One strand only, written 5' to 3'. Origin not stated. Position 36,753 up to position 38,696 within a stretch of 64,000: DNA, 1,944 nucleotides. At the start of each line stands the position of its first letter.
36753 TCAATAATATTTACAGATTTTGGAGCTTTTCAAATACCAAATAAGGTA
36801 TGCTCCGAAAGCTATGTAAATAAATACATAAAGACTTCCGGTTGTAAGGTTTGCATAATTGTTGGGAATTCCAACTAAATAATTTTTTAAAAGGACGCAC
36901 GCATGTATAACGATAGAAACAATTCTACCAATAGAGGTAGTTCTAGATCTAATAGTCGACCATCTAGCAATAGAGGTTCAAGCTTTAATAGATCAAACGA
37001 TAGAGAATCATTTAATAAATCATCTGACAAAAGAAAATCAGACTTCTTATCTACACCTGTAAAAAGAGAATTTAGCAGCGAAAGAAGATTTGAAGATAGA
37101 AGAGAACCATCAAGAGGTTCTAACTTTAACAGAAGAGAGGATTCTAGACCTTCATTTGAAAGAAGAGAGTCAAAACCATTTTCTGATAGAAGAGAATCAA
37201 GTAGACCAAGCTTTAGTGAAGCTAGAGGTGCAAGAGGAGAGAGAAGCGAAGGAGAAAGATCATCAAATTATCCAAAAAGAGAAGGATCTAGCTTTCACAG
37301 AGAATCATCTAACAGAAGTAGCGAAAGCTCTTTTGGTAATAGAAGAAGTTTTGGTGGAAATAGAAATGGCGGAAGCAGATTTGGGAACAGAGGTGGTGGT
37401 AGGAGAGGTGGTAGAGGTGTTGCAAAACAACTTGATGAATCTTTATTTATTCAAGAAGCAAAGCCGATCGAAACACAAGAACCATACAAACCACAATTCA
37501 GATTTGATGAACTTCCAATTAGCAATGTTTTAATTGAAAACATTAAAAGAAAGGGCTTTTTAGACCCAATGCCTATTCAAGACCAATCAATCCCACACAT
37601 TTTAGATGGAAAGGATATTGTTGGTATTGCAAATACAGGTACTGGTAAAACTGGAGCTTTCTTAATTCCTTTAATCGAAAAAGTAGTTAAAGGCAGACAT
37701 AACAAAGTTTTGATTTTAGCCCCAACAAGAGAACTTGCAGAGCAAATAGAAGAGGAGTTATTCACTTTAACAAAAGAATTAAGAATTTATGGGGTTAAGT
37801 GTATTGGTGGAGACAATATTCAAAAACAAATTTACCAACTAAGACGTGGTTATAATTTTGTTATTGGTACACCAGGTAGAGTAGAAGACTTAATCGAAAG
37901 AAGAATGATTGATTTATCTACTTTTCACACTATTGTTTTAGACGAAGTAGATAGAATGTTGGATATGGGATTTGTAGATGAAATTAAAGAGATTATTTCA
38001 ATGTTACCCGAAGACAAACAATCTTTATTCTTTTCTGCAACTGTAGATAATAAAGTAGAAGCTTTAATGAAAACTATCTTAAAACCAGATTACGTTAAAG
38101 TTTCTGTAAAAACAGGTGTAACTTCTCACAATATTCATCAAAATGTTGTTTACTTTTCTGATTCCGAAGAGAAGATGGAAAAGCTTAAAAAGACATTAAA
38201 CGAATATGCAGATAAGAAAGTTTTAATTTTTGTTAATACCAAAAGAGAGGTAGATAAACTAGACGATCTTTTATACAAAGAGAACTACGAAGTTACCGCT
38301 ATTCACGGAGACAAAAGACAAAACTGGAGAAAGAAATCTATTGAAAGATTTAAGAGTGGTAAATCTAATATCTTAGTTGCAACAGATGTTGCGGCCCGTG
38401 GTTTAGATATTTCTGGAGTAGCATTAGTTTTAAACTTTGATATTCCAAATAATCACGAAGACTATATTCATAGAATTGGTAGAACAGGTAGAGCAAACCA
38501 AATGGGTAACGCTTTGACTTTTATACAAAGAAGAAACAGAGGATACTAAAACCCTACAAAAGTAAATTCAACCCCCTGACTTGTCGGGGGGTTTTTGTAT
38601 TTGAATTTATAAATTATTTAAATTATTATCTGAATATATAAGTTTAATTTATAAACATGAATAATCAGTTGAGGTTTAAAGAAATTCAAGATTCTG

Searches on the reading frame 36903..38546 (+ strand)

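Call 37: search_protein_families(library=pfam, proteins=[window:36903-38546:+], max_evalue=0.001)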
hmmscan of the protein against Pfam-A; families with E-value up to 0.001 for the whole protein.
window:36903-38546:+ (548 aa): 4 families
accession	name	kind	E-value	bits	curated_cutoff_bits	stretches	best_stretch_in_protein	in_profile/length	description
PF00270.35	DEAD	-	3e-47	160.9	26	1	224-387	2-166/167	DEAD/DEAH box helicase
PF00271.37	Helicase_C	-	1.4e-36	125.5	23.5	1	423-532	1-110/110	Helicase conserved C-terminal domain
PF04851.21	ResIII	-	4e-10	40.3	22.5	1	240-381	27-162/164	Type III restriction enzyme, res subunit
PF22590.2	Cas3-like_C_2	-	0.0005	20.8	27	0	437-532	2-105/106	CRISPR-associated nuclease/helicase Cas3, C-terminal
